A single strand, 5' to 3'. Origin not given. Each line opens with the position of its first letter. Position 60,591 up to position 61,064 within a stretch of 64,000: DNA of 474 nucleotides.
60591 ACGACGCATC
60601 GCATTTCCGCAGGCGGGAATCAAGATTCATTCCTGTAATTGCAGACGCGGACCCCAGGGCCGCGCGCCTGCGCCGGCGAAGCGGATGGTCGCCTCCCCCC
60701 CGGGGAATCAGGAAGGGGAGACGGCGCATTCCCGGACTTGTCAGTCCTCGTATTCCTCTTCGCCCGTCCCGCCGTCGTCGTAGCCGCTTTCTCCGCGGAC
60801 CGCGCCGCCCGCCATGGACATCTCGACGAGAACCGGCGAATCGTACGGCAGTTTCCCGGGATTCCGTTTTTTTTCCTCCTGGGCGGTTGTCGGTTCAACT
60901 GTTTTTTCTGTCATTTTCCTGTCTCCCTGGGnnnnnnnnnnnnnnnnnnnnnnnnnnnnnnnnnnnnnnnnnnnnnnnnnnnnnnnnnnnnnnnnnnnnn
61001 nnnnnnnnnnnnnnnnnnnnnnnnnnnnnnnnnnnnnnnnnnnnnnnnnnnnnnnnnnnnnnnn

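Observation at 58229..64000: Repeated two-gene module: tiny acidic ORF followed by a leaderless beta-helix repeat protein, in an operon ending with a transposase-derived HTH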

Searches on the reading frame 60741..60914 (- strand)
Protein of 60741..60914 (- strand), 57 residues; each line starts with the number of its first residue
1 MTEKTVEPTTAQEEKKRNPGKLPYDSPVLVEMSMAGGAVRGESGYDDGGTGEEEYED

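Call 3: search_protein_families(library=pfam, proteins=[window:60741-60914:-], max_evalue=1)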
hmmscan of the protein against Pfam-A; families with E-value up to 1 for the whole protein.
window:60741-60914:- (57 aa): 0 families

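Call 10: find_encoding_contigs(protein=window:60741-60914:-, flank=10000, max_places=10)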
Protein window:60741-60914:- (57 aa): 2 contigs read that carry it; 2 places shown.
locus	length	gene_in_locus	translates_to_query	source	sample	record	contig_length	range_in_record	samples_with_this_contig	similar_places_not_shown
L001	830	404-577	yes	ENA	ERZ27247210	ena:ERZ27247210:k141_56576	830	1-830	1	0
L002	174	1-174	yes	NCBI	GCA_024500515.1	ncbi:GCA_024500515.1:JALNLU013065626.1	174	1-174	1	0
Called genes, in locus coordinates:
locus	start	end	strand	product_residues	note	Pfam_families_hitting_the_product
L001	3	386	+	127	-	?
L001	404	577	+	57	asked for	-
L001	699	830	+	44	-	?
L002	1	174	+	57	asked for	?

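Call 11: find_homologous_proteins(query=window:60744-60914:-, max_evalue=10)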
Query seq(57 aa) (57 aa): 3 proteins with E <= 10 among 3 candidates.
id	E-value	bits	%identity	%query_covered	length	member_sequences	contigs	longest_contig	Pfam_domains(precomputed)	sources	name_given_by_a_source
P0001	1.8e-29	117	100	100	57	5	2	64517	-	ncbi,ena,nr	ncbi:MAG: hypothetical protein MJ202_05345 [Lentisphaeria bacterium]|nr:hypothetical protein [Lentis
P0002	5.7e-27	110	91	100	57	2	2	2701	-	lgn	-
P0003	8.5e-16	75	65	100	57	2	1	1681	-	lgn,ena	-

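Call 13: find_encoding_contigs(protein=P0002, flank=10000)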
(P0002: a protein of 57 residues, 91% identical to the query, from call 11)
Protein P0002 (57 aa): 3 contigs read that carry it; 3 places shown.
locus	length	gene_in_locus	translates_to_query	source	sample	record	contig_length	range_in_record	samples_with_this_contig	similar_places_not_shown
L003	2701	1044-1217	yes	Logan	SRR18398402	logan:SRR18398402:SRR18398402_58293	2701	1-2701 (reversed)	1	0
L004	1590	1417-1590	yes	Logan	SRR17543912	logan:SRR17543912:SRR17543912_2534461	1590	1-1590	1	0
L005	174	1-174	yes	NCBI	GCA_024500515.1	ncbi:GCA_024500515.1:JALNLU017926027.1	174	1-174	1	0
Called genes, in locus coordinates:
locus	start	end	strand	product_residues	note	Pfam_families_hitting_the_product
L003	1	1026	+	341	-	?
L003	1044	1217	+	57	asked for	-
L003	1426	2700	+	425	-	?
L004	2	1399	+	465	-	?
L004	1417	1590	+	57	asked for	?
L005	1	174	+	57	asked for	?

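Call 14: find_encoding_contigs(protein=P0003, flank=10000)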
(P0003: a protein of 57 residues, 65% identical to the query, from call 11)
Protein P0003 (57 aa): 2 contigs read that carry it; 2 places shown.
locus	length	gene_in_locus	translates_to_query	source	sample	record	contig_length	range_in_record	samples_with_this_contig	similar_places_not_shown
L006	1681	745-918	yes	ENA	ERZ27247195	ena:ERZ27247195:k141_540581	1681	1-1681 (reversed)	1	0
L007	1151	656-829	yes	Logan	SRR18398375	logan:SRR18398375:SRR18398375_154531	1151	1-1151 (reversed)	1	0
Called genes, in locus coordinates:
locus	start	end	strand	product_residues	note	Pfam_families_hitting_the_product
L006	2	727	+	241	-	?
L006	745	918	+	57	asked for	-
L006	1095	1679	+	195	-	?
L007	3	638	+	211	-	?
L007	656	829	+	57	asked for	-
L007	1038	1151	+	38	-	?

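Call 18: find_related_loci(query=A2, collection=genome_contigs, flank=10000)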
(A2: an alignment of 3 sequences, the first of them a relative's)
Query A2 (57 aa) in genome_contigs; peptide patterns used: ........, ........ (x = any residue, [..] = any of these).
52 stretches matched a pattern, but none encodes a relative of the query by tblastn (E <= 1e-3).

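Call 31: search_protein_families(library=ncbifam, proteins=[window:60741-60914:-], max_evalue=0.1)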
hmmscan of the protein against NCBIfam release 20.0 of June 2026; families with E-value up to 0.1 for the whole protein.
window:60741-60914:- (57 aa): 0 families

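Call 33: search_protein_representatives(alignment_id=A2)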
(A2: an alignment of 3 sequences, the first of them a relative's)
Query: 3 sequences, 57 profile positions. Proteins with E-value up to 0.001 (for the whole library): 2; up to 1e-10: 1; up to 1e-30: 1. The best 2 are listed.
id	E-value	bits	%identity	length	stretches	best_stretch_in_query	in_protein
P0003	5.2e-34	132.4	-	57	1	1-57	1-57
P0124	1.3e-05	41.4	-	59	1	10-57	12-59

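Call 35: find_encoding_contigs(protein=P0124, flank=10000)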
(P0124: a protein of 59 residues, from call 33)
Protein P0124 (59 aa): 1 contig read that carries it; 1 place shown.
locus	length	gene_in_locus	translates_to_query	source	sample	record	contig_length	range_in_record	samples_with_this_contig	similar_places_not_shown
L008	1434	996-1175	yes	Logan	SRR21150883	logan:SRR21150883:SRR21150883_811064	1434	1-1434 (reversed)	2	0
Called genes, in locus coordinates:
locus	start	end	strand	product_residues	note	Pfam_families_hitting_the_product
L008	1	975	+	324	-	?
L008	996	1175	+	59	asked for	-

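Call 57: find_homologous_proteins(query=A4, max_evalue=1)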
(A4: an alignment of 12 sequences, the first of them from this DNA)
Query A4 (12 sequences) (57 aa, profile of the alignment): 35 proteins with E <= 1 among 187 candidates.
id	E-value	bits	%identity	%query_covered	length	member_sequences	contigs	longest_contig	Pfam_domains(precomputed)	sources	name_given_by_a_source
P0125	1.6e-16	78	38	46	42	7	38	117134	-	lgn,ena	-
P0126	4.2e-16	76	38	63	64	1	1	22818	-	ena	-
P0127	1.2e-14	72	41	46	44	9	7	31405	-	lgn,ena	-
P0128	2.3e-14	71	38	42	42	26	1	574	-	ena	-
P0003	1.0e-13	69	65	100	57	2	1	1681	-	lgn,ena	-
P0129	1.1e-13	68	42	46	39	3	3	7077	-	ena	-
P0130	1.6e-13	68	65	100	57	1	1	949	-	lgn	-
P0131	3.4e-13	67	47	56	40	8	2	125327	-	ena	-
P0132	6.2e-13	66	36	49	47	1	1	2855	-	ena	-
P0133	8.4e-13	66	36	49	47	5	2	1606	-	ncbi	-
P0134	1.0e-12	65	36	49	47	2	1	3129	-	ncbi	-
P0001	1.3e-12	65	100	100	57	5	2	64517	-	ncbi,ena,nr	ncbi:MAG: hypothetical protein MJ202_05345 [Lentisphaeria bacterium]|nr:hypothetical protein [Lentis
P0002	1.4e-12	65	91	100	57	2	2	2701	-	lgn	-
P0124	1.4e-12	65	44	84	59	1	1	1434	-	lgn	-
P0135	2.1e-12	64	38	46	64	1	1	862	-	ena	-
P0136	6.9e-12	63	32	49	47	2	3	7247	-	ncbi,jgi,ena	jgi:hypothetical protein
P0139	9.9e-11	59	-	-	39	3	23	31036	-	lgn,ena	-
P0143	1.6e-9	55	39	49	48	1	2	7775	-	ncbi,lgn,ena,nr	ncbi:MAG: hypothetical protein IJS15_12670 [Victivallales bacterium]|nr:hypothetical protein [Victiv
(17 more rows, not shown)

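Call 59: find_encoding_contigs(protein=P0125, flank=10000, max_places=4)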
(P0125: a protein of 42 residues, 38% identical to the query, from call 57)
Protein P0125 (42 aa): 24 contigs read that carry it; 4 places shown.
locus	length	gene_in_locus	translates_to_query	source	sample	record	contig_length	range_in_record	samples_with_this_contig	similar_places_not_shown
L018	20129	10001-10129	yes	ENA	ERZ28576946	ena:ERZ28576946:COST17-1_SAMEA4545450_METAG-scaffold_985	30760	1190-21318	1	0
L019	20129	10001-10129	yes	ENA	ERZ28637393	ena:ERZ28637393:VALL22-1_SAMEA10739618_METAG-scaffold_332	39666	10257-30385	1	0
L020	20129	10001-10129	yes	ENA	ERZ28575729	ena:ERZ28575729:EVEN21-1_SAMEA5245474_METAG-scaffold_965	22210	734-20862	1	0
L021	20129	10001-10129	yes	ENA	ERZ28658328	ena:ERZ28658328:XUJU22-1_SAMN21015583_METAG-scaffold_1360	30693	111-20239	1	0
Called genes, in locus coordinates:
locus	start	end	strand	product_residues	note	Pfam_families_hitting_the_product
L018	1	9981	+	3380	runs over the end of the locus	-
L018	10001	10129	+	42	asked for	-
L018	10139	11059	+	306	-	PF27840:ScmC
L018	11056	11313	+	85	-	PF05402:PqqD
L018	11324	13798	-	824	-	PF02449:Glyco_hydro_42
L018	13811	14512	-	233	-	PF07963:N_methyl, PF07596:SBP_bac_10 (weak)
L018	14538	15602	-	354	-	PF13088:BNR_2, PF02012:BNR (faint)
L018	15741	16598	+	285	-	PF12833:HTH_18, PF00165:HTH_AraC (weak)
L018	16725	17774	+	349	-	PF00392:GntR (weak), PF00532:Peripla_BP_1, PF13377:Peripla_BP_3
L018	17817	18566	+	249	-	-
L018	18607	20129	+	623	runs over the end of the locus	PF02449:Glyco_hydro_42 (weak), PF07745:Glyco_hydro_53 (faint), PF01229:Glyco_hydro_39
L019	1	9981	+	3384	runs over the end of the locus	-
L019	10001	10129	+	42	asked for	-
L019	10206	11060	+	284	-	PF27840:ScmC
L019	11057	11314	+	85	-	PF05402:PqqD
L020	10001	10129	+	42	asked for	-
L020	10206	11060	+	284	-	PF27840:ScmC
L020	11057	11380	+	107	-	PF05402:PqqD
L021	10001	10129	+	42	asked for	-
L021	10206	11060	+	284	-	PF27840:ScmC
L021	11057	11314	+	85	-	PF05402:PqqD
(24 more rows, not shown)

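Call 60: find_encoding_contigs(protein=P0143, flank=10000, max_places=4)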
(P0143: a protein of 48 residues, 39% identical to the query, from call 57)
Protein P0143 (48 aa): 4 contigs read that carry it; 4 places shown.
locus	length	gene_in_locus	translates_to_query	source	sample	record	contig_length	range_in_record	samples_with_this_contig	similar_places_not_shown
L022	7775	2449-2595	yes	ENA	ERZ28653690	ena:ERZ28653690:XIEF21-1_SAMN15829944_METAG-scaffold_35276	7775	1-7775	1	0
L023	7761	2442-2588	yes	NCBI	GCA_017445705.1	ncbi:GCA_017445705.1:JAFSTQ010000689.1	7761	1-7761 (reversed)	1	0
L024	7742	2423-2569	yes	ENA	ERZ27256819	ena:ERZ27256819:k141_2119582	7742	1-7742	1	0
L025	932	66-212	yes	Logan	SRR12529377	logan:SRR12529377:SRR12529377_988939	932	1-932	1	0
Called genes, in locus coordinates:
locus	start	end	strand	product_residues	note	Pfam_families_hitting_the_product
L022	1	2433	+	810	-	?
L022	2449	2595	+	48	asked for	-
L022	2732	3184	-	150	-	-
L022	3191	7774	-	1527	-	?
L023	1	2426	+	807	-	PF16168:AIDA (faint)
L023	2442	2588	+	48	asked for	-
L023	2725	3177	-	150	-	-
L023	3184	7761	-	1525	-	PF13195:DUF4011, PF13604:AAA_30 (faint), PF13086:AAA_11, PF01443:Viral_helicase1 (faint), PF13086:AAA_11 (weak), PF13087:AAA_12, PF18741:MTES_1575, PF11784:DUF3320, +1 more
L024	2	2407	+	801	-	?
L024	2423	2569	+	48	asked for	-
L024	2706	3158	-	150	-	-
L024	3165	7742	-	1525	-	PF13195:DUF4011, PF13604:AAA_30 (faint), PF13086:AAA_11, PF01443:Viral_helicase1 (faint), PF13086:AAA_11 (weak), PF13087:AAA_12, PF18741:MTES_1575, PF11784:DUF3320, +1 more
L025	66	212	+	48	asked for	-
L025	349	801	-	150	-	-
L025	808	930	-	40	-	?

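Call 93: list_cluster_members(proteins=[P0001, P0125, P0143, P0136, P0131])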
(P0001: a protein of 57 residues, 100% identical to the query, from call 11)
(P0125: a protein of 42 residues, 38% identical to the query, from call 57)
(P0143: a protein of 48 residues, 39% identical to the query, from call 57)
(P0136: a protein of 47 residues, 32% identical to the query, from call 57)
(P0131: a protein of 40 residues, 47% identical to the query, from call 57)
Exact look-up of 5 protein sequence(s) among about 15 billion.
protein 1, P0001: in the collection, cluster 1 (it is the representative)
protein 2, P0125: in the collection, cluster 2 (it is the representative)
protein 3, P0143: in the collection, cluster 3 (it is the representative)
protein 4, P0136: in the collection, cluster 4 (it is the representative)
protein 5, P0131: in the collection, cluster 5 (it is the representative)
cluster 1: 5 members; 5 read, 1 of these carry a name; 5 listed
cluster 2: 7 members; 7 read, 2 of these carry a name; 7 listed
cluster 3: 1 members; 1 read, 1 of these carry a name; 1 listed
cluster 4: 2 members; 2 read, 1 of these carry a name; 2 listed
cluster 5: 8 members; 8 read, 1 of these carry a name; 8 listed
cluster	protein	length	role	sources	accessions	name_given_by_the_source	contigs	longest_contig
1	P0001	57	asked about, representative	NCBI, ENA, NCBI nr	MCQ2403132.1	MAG: hypothetical protein MJ202_05345 [Lentisphaeria bacterium] | hypothetical protein [Lentisphaeria bacterium]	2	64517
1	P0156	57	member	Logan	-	-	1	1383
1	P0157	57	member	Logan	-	-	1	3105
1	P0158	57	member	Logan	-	-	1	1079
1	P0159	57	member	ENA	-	-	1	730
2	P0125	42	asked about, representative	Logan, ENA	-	-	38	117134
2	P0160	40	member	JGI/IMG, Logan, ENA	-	hypothetical protein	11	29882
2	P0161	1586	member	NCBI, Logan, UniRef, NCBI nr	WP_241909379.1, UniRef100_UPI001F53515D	OmpA family protein [Vibrio lentus] | OmpA family protein n=1 Tax=Vibrio lentus TaxID=136468 RepID=UPI001F53515D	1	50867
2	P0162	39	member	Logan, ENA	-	-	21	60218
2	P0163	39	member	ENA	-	-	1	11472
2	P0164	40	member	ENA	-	-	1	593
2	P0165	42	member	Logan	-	-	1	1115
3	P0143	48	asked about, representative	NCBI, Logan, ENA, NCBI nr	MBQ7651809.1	MAG: hypothetical protein IJS15_12670 [Victivallales bacterium] | hypothetical protein [Victivallales bacterium]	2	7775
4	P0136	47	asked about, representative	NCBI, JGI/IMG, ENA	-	hypothetical protein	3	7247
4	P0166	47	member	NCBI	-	-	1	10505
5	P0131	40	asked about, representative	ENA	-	-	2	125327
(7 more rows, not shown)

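Call 98: find_encoding_contigs(protein=P0139, flank=10000, max_places=3)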
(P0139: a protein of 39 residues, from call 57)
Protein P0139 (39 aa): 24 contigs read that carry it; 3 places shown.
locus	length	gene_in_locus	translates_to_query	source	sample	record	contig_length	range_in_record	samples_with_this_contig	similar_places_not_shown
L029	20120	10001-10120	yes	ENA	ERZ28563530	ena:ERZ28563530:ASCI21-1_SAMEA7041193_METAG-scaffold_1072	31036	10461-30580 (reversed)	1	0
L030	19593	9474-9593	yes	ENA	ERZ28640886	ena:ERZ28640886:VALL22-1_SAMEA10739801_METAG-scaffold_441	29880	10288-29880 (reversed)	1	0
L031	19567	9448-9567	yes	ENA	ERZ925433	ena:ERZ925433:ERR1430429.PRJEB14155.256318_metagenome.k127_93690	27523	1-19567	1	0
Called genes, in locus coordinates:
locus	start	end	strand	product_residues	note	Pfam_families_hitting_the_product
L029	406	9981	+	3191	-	-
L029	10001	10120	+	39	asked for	-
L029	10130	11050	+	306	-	PF27840:ScmC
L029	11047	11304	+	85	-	PF05402:PqqD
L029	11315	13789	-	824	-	PF02449:Glyco_hydro_42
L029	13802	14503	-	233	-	PF07963:N_methyl, PF07596:SBP_bac_10 (weak)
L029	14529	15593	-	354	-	PF13088:BNR_2, PF02012:BNR (faint)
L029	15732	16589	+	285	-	PF12833:HTH_18, PF00165:HTH_AraC (weak)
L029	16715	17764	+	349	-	PF00392:GntR (weak), PF00532:Peripla_BP_1, PF13377:Peripla_BP_3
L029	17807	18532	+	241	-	-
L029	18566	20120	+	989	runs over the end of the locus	-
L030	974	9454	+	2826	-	-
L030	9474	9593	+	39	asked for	-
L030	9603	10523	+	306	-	PF27840:ScmC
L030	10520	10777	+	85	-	PF05402:PqqD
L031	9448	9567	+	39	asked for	-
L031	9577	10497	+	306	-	PF27840:ScmC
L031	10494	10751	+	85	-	PF05402:PqqD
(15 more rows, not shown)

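Call 99: find_encoding_contigs(protein=P0131, flank=10000, max_places=2)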
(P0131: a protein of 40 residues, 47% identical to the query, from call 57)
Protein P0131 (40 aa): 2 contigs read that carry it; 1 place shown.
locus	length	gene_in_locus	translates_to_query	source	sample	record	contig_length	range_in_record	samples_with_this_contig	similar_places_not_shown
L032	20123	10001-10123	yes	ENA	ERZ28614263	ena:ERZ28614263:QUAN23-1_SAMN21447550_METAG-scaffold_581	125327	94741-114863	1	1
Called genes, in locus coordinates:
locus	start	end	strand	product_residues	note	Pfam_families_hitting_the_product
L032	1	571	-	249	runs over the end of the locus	PF00899:ThiF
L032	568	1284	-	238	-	PF14460:Prok-E2_D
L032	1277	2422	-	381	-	-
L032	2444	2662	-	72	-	PF14454:Prok_Ub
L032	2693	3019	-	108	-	-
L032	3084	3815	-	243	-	-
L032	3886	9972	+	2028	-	-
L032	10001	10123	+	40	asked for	-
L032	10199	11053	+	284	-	PF27840:ScmC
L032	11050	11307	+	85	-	PF05402:PqqD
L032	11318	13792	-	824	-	PF02449:Glyco_hydro_42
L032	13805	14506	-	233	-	PF07963:N_methyl, PF07596:SBP_bac_10 (weak)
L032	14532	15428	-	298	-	PF02012:BNR (faint), PF13088:BNR_2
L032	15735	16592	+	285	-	PF12833:HTH_18, PF00165:HTH_AraC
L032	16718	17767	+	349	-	PF00392:GntR (weak), PF00532:Peripla_BP_1, PF13377:Peripla_BP_3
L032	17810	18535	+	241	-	-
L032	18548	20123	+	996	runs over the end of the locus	-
